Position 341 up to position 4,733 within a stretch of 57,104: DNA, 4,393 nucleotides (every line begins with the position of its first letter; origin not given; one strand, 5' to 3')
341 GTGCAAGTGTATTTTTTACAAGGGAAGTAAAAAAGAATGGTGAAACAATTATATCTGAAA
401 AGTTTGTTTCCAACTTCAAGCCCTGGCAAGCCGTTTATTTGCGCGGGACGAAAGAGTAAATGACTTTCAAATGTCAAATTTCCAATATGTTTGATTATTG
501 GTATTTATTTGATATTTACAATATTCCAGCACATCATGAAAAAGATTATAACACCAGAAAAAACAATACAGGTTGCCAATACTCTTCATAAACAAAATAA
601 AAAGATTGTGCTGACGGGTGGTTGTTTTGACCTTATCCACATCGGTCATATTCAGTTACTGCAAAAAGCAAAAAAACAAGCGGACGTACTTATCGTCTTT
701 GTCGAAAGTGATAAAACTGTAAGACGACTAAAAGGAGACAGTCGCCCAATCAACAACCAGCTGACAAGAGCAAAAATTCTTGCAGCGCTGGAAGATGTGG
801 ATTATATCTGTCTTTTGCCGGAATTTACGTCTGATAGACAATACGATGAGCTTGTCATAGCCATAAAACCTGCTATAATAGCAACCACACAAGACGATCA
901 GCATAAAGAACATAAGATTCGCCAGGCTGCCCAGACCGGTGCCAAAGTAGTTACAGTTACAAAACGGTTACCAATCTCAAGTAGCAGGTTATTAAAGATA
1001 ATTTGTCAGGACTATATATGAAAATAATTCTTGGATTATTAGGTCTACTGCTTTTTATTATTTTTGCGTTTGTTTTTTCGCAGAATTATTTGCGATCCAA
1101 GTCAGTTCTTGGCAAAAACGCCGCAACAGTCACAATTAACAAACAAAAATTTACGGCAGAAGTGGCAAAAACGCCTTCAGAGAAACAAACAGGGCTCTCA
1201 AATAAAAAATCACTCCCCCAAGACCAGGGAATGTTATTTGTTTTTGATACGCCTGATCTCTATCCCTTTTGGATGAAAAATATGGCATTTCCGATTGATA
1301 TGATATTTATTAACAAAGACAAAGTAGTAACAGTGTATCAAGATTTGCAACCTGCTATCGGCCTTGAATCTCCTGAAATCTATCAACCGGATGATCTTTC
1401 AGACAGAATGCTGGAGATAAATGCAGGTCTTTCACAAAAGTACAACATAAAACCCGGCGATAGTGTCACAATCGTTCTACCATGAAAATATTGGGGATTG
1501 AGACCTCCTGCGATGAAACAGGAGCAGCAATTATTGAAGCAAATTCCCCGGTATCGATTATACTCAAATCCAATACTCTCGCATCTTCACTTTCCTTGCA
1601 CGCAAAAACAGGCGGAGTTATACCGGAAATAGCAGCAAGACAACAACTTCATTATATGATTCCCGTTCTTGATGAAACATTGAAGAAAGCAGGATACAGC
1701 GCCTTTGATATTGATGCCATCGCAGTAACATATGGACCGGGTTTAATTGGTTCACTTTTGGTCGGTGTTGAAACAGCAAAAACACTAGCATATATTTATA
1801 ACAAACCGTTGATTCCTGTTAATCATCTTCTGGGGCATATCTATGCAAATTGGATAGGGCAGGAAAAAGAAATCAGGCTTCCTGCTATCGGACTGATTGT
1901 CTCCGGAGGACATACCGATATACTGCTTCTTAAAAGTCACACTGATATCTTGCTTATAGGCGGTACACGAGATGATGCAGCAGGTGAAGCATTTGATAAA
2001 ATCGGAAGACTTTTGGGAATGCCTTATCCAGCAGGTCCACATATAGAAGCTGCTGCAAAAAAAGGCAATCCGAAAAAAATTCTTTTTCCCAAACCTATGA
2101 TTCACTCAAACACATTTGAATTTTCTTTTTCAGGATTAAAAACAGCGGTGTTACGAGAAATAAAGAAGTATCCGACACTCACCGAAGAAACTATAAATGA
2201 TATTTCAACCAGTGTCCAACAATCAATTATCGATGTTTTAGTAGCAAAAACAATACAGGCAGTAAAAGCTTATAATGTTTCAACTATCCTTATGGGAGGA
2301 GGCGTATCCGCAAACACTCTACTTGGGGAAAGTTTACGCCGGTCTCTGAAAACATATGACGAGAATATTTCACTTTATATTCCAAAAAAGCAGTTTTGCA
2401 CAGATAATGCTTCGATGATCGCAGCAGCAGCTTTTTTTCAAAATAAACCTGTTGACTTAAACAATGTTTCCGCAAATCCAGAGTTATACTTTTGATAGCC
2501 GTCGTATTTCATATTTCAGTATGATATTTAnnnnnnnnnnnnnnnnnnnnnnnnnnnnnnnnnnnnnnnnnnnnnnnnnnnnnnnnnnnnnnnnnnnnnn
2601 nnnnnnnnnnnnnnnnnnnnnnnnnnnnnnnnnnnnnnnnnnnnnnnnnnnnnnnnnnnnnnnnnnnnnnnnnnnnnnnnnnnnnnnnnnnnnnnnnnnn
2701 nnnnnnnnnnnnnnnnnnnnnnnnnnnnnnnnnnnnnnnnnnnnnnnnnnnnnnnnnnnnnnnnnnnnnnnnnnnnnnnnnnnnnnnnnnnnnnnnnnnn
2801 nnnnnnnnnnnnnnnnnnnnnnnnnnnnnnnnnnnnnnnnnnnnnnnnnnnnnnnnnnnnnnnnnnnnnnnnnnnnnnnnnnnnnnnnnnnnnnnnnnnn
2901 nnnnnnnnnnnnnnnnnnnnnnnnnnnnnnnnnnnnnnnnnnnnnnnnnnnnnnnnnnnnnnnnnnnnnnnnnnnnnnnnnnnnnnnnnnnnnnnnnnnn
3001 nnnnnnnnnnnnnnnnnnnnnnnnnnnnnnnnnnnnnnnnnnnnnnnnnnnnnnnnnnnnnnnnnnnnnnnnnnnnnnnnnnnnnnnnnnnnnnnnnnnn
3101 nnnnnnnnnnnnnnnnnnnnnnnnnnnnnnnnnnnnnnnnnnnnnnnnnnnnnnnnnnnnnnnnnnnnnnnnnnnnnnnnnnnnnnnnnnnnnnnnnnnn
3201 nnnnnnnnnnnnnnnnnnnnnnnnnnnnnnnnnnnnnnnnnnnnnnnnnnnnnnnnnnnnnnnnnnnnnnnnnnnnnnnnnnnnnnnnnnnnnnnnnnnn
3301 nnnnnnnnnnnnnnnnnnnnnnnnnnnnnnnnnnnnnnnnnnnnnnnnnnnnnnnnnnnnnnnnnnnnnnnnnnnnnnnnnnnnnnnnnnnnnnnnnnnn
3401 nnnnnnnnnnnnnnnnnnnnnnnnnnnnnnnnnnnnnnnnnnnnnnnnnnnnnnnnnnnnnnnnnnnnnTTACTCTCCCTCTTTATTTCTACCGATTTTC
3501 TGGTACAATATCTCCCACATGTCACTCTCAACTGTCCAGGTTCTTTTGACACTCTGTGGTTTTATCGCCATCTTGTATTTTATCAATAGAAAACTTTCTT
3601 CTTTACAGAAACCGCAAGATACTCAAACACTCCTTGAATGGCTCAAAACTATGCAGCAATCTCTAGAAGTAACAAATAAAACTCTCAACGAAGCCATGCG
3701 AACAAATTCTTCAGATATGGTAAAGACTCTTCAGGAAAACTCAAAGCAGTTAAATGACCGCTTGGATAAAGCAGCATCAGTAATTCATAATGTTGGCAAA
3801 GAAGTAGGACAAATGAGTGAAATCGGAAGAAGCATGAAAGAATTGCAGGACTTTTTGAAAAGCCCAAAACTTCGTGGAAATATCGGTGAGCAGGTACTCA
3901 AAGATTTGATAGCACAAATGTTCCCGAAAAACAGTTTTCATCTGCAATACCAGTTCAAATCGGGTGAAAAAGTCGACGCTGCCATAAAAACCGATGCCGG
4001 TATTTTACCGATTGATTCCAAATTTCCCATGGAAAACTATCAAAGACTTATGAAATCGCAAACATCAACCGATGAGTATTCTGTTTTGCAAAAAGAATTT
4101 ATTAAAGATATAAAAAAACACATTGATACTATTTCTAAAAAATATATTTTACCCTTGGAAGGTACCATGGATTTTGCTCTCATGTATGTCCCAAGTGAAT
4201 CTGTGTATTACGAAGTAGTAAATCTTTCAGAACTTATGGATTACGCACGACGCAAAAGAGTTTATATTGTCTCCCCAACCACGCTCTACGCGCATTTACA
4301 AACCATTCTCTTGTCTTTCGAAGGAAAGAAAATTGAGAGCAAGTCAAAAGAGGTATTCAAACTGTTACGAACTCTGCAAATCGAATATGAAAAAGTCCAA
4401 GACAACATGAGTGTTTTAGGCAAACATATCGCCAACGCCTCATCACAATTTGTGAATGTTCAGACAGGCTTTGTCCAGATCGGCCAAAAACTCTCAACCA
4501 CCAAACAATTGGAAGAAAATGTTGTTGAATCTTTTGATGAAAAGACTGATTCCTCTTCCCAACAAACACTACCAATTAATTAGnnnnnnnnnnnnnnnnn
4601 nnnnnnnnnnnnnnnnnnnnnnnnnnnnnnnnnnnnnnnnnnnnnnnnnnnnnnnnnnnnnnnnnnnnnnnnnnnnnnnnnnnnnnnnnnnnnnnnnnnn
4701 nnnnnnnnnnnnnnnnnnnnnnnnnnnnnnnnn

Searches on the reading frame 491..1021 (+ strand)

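Call 9: search_protein_families(library=pfam, proteins=[window:491-1021:+], max_evalue=0.01)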
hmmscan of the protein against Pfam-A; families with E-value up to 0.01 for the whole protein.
window:491-1021:+ (176 aa): 3 families
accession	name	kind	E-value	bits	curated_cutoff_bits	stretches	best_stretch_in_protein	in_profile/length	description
PF01467.32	CTP_transf_like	-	1.3e-15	58.2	21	1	41-166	1-129/133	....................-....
PF06574.18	FAD_syn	-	1.4e-06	28.6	27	1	34-114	3-87/158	FAD synthetase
PF02569.21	Pantoate_ligase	-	0.0054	16.4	20.7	1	25-71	9-56/268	Pantoate-beta-alanine ligase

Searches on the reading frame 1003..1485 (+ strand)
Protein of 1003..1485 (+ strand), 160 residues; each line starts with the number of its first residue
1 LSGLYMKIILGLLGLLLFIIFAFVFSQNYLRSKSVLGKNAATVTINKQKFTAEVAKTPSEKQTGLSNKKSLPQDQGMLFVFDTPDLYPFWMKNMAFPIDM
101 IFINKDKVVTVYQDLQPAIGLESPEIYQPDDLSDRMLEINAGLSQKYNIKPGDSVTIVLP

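Call 9: search_protein_families(library=pfam, proteins=[window:1003-1485:+], max_evalue=0.01)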
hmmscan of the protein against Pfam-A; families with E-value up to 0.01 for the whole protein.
window:1003-1485:+ (160 aa): 1 family
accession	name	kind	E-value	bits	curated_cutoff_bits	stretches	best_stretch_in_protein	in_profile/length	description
PF02643.20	DUF192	-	1.6e-30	105.5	27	1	50-157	1-96/96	Uncharacterized ACR, COG1430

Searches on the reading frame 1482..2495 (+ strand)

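Call 9: search_protein_families(library=pfam, proteins=[window:1482-2495:+], max_evalue=0.01)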
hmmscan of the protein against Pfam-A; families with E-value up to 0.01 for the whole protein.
window:1482-2495:+ (337 aa): 2 families
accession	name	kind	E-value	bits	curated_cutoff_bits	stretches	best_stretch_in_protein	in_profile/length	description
PF00814.31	TsaD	-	6.2e-85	285.5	24.8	1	30-314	4-263/264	tRNA N6-adenosine threonylcarbamoyltransferase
PF22521.2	HypF_C_2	-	9e-07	29.3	27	1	211-308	144-234/241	Carbamoyltransferase, Kae1-like Domain, second subdomain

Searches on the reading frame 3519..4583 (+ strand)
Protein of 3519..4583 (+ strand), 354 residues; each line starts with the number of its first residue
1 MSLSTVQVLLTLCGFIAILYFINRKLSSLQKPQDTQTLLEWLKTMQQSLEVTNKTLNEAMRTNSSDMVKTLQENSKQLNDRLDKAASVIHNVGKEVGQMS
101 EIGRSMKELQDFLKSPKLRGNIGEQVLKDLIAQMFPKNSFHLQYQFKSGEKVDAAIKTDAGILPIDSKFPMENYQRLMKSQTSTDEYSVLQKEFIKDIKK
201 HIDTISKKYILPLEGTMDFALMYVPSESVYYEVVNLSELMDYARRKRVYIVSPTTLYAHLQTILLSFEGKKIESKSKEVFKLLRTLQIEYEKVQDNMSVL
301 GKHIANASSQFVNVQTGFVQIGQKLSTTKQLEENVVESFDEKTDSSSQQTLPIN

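Call 9: search_protein_families(library=pfam, proteins=[window:3519-4583:+], max_evalue=0.01)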
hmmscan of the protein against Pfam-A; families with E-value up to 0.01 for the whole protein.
window:3519-4583:+ (354 aa): 2 families
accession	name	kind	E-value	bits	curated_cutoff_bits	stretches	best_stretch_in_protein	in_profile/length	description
PF02646.22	RmuC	-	1.3e-53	182.5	26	1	67-333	10-286/291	RmuC family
PF24274.1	NttE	-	0.00018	21.2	27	1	126-241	137-247/284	T2SS substrate NttE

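Call 12: search_protein_families(library=ncbifam, proteins=[window:3519-4583:+], max_evalue=0.01)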
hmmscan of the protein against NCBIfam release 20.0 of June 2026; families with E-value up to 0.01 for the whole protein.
window:3519-4583:+ (354 aa): 3 families
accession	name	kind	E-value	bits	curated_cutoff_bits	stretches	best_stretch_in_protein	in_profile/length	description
NF007686.0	PRK10361.1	equivalog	2.9e-11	42.7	810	1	50-311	124-403/475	DNA recombination protein RmuC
TIGR01446.1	DnaD_dom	domain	0.0015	18.7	24.95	1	21-66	4-49/73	DnaD domain protein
TIGR00996.1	Mtu_fam_mce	paralog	0.0025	17.1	140.5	1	33-113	124-204/291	MCE family protein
